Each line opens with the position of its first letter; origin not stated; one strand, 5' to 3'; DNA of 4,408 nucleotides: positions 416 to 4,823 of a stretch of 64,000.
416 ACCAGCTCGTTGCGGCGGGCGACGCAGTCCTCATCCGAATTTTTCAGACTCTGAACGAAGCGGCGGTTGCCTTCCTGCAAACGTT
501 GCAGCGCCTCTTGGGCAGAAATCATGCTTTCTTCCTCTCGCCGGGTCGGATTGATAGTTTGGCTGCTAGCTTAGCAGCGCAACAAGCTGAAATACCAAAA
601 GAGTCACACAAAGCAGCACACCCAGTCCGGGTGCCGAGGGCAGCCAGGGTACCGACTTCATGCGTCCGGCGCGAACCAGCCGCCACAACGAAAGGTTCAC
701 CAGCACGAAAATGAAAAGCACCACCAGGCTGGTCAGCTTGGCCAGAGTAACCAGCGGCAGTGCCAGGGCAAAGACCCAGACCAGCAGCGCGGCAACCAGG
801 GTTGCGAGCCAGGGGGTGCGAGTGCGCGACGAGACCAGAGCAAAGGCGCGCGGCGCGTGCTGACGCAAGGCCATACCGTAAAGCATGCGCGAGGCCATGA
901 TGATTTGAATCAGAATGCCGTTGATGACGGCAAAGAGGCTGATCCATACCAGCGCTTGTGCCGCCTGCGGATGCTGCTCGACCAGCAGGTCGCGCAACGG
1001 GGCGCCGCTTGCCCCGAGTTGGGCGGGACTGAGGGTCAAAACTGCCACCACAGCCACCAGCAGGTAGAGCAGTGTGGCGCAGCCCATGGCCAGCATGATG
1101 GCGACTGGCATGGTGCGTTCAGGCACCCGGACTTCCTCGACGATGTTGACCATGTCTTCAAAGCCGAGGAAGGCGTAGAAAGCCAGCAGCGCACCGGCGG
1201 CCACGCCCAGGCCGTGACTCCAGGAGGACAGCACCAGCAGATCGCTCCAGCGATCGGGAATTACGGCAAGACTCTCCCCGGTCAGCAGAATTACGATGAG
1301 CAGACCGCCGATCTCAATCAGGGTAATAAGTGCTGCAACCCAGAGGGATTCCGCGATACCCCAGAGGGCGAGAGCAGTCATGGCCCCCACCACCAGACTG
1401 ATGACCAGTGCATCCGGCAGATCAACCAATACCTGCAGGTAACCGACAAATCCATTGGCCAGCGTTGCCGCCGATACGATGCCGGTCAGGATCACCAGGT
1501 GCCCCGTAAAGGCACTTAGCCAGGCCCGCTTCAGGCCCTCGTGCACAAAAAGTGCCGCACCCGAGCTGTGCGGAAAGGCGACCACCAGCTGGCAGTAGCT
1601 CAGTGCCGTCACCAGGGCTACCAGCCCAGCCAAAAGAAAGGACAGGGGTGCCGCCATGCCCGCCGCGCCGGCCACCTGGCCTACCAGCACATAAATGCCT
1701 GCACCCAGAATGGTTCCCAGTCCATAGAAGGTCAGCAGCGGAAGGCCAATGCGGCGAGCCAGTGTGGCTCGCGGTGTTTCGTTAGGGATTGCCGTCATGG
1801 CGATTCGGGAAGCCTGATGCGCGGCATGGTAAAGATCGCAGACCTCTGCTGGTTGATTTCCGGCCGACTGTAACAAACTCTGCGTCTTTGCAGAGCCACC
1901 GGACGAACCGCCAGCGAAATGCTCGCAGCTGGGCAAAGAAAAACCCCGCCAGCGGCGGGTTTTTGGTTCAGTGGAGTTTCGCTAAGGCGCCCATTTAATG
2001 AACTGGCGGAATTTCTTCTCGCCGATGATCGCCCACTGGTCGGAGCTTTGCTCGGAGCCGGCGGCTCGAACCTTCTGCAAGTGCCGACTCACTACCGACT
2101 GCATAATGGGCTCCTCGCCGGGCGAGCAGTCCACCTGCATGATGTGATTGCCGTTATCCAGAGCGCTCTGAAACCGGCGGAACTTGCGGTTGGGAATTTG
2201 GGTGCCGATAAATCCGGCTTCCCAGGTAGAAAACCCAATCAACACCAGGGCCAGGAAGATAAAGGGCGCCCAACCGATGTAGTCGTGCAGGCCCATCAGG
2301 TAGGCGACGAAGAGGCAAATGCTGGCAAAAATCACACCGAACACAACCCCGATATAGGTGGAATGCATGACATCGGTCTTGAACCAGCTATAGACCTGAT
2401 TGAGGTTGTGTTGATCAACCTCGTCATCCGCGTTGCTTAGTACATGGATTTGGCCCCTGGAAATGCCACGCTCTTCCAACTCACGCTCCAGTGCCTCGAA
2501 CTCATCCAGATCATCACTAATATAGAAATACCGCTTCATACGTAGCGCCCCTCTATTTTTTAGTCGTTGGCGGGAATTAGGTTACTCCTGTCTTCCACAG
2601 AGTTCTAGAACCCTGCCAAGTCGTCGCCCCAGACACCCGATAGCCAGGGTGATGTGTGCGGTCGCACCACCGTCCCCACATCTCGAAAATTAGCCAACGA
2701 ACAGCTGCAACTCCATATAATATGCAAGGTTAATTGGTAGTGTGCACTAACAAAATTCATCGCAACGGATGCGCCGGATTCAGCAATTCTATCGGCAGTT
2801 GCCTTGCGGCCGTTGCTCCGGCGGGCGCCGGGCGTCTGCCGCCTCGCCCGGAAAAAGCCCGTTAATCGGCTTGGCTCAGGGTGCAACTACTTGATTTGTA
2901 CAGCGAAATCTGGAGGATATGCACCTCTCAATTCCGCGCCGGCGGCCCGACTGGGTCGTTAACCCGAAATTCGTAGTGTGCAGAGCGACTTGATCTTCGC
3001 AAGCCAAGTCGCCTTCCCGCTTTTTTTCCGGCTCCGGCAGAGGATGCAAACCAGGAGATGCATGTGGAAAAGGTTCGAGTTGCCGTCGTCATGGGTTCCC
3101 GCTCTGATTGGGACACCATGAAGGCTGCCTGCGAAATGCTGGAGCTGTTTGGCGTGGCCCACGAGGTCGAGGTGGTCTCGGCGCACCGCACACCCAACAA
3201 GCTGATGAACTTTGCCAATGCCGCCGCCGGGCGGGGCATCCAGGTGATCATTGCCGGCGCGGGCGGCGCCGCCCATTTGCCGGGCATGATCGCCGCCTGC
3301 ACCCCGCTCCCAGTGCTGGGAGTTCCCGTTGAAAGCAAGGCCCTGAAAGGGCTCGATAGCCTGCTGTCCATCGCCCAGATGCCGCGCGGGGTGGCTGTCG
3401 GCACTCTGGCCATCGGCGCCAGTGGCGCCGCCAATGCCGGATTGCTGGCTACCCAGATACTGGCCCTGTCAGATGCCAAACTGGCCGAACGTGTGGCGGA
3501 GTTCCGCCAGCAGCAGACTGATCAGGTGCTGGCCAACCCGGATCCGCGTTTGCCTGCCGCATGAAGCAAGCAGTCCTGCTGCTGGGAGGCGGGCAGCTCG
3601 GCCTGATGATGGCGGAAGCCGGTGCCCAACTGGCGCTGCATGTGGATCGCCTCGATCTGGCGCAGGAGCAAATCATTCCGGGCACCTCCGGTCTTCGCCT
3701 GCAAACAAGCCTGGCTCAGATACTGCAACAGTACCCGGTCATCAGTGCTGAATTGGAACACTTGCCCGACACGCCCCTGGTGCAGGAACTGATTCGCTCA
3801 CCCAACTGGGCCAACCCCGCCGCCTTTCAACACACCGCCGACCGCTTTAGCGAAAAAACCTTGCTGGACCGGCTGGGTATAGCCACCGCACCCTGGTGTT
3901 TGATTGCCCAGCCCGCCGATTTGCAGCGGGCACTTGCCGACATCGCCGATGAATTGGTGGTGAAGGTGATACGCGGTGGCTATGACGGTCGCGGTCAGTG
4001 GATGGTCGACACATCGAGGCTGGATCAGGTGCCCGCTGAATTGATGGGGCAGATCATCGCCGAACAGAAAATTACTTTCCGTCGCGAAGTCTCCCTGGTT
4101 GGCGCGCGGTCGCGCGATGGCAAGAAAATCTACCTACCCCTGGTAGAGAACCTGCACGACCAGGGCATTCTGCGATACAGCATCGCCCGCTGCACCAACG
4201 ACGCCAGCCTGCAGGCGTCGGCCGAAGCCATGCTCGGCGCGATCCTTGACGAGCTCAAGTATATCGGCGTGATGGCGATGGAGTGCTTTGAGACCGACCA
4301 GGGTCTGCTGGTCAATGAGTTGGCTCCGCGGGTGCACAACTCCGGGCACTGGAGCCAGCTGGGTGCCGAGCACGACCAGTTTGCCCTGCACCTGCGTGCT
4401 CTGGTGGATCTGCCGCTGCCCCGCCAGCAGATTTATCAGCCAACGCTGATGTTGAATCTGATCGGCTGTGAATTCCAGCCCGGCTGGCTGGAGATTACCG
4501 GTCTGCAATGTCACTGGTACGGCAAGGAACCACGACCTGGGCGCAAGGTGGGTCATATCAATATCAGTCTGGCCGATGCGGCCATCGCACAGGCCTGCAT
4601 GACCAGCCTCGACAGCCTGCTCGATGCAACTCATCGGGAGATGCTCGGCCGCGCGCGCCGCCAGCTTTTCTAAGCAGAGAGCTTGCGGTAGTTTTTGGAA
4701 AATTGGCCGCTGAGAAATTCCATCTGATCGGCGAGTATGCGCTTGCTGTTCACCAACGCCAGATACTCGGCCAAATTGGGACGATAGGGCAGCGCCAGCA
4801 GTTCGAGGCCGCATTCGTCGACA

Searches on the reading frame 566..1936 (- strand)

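Call 60: search_protein_families(library=pfam, proteins=[window:566-1936:-], max_evalue=1e-8)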
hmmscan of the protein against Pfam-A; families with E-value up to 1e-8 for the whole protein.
window:566-1936:- (456 aa): 2 families
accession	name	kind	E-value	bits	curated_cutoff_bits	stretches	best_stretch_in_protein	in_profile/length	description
PF00324.27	AA_permease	-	1.7e-32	113.2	24.6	1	69-449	3-419/470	Amino acid permease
PF13520.12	AA_permease_2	-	3.3e-27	95.9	27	1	68-451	6-405/427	Amino acid permease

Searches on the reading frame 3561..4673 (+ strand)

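Call 60: search_protein_families(library=pfam, proteins=[window:3561-4673:+], max_evalue=1e-8)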
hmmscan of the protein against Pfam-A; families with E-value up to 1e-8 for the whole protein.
window:3561-4673:+ (370 aa): 2 families
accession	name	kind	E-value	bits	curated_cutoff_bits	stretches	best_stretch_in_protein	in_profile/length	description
PF02222.28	ATP-grasp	-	1.1e-50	172.3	27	1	101-274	2-179/179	ATP-grasp domain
PF17769.7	PurK_C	-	3.7e-14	52.6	22.6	1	295-343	1-53/56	Phosphoribosylaminoimidazole carboxylase C-terminal domain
